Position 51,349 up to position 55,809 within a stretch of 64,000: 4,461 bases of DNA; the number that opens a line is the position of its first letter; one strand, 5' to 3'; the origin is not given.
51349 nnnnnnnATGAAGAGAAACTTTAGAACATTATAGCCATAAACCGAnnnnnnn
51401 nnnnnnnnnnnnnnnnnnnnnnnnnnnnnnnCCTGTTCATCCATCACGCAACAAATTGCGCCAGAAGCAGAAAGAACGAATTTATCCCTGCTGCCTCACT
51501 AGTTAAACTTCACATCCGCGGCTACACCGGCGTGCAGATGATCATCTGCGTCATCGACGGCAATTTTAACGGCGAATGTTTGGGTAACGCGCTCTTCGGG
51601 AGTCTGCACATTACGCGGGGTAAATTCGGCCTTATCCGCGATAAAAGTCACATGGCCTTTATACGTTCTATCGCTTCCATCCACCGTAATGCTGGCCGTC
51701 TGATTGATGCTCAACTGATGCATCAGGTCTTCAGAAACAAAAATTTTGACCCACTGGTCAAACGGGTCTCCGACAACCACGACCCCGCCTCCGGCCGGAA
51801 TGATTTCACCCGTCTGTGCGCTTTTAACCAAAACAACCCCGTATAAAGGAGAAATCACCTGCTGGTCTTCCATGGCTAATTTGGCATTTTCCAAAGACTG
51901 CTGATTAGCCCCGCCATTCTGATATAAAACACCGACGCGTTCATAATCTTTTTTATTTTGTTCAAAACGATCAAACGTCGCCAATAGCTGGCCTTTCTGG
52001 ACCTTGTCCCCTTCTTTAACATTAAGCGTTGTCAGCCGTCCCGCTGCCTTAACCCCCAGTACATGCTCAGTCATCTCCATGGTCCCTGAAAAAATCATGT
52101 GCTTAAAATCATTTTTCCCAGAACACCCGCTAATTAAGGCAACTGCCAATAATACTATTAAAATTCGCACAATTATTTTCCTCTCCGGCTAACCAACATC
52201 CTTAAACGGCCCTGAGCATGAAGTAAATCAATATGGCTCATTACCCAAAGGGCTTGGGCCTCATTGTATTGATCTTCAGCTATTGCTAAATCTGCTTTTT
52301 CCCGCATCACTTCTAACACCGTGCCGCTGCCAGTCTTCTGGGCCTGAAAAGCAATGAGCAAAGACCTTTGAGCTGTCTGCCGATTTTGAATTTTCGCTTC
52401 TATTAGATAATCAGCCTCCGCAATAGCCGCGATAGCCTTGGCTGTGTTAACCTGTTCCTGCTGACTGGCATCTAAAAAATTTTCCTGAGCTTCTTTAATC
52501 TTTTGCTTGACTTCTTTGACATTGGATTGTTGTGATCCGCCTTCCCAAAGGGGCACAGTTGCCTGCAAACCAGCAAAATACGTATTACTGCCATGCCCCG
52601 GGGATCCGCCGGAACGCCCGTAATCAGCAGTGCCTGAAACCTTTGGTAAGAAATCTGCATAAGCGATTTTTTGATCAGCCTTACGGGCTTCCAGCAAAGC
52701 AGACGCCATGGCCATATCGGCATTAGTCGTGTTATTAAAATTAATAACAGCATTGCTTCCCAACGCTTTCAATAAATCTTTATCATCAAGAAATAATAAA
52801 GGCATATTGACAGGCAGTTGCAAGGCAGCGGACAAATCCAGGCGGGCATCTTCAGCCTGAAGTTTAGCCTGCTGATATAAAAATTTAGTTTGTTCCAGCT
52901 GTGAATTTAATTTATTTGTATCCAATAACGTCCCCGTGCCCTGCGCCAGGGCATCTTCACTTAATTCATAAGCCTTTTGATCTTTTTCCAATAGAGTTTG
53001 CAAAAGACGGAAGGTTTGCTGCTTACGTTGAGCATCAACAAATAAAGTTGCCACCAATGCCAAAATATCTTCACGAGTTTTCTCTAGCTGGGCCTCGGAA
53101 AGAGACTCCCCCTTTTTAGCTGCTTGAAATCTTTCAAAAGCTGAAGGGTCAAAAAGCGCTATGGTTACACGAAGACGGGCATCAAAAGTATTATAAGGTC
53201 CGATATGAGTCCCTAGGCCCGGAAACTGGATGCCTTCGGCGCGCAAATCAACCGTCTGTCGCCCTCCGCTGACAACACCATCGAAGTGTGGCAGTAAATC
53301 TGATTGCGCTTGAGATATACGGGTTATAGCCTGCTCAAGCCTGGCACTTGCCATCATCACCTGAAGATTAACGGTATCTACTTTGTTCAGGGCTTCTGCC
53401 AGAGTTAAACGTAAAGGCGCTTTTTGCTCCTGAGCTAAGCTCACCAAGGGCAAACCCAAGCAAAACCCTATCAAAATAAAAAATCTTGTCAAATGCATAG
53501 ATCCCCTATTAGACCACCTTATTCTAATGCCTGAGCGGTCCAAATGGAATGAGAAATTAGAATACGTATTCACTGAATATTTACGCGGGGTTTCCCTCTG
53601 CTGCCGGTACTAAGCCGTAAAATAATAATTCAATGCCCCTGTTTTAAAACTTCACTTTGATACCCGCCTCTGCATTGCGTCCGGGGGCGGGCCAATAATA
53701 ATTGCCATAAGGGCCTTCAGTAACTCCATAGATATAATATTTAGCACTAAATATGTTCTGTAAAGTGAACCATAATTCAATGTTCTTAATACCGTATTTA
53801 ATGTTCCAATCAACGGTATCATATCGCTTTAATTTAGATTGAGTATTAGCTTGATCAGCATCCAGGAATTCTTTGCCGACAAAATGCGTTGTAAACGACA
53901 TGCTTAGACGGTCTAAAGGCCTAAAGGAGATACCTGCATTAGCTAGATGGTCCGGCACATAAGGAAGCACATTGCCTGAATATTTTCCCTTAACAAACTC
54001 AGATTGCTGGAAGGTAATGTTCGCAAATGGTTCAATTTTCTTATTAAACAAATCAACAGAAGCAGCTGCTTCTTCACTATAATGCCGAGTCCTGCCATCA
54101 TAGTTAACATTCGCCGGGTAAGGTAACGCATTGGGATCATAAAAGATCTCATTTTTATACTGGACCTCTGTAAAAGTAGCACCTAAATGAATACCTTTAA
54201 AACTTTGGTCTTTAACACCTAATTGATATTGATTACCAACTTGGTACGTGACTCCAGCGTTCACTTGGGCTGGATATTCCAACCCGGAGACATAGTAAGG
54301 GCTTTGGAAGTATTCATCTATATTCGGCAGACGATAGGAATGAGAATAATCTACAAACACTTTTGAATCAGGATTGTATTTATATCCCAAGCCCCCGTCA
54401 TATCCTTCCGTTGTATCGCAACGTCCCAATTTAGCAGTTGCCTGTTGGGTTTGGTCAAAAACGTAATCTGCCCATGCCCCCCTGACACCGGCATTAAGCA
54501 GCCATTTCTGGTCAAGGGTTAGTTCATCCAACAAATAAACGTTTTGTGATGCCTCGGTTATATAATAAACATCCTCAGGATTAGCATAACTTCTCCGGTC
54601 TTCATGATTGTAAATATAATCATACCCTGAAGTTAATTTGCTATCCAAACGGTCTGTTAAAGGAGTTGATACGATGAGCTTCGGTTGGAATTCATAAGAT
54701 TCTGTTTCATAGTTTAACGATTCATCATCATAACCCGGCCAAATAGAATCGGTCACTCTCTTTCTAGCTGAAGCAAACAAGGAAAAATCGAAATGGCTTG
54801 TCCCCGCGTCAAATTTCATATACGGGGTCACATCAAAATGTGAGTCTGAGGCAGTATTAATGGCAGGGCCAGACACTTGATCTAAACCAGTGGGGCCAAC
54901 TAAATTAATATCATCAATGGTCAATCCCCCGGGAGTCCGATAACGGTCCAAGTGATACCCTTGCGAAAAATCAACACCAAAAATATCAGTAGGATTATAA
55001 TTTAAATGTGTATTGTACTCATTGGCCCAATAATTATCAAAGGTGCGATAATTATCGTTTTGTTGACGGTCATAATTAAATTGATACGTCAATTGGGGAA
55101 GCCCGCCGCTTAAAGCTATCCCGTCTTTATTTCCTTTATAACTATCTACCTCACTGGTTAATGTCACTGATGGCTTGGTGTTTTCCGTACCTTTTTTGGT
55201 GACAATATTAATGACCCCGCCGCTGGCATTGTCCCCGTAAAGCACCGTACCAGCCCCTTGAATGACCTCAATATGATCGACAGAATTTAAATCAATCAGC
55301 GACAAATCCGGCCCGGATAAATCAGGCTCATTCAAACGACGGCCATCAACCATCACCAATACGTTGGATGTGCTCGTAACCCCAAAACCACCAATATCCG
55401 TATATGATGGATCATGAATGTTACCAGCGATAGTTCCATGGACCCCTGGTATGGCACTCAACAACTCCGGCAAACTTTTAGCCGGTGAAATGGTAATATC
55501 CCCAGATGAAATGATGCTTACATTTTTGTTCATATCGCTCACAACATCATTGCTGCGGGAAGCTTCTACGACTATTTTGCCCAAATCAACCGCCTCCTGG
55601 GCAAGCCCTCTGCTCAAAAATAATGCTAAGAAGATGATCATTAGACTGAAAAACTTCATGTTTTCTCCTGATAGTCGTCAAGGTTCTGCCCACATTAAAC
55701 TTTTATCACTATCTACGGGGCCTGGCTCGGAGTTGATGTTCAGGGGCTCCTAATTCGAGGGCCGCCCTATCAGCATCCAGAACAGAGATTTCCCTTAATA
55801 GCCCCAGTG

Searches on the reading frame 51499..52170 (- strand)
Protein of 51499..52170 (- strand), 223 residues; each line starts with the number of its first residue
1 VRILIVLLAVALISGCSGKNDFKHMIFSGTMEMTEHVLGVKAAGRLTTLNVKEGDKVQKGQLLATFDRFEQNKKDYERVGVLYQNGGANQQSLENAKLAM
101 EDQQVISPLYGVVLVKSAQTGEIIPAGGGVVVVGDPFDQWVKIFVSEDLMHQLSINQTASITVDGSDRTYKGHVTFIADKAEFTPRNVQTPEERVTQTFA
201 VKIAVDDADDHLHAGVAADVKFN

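Call 65: search_protein_families(library=pfam, proteins=[window:51499-52170:-], max_evalue=0.00001)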
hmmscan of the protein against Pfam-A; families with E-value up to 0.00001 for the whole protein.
window:51499-52170:- (223 aa): 3 families
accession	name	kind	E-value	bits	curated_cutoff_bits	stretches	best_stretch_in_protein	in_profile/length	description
PF13437.12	HlyD_3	-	2.1e-14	54.6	22.2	1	105-215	2-106/106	HlyD family secretion protein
PF16576.10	HlyD_D23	-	4.3e-13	49.5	30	1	91-188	97-195/214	Barrel-sandwich domain of CusB or HlyD membrane-fusion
PF13533.13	Biotin_lipoyl_2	-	1.8e-09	37.6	29.8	1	41-67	6-32/32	Biotin-lipoyl like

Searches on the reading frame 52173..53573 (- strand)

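Call 65: search_protein_families(library=pfam, proteins=[window:52173-53573:-], max_evalue=0.00001)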
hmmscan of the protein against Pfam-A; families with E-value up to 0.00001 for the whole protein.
window:52173-53573:- (466 aa): 1 family
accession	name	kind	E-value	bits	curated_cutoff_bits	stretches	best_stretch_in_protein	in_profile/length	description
PF02321.23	OEP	-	6.1e-43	147.2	22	2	283-442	11-174/187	Outer membrane efflux protein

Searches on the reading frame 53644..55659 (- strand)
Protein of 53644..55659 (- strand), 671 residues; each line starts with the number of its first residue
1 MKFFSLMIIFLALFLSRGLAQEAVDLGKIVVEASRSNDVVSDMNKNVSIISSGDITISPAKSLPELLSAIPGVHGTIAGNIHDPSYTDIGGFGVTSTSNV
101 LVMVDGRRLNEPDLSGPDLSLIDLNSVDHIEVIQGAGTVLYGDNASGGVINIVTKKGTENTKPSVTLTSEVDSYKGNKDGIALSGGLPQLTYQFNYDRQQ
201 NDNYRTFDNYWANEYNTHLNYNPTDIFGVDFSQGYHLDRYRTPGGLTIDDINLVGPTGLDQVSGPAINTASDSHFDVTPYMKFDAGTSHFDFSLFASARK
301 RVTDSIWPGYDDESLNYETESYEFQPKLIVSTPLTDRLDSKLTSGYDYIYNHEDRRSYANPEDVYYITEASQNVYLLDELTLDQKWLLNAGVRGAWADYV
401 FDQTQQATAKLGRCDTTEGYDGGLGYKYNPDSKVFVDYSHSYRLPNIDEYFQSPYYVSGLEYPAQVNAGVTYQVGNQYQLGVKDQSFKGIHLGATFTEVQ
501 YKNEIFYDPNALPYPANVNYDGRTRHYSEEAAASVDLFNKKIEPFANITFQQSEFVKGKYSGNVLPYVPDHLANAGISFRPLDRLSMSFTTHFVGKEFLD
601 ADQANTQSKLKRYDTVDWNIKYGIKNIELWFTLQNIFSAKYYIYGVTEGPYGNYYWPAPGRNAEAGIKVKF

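Call 65: search_protein_families(library=pfam, proteins=[window:53644-55659:-], max_evalue=0.00001)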
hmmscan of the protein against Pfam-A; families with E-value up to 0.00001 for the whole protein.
window:53644-55659:- (671 aa): 2 families
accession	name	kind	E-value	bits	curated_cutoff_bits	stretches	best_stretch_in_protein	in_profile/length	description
PF00593.30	TonB_dep_Rec_b-barrel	-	1.3e-23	85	27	1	192-636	17-436/436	TonB dependent receptor-like, beta-barrel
PF07715.20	Plug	-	1.2e-18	68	23.9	1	41-149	3-107/107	TonB-dependent Receptor Plug Domain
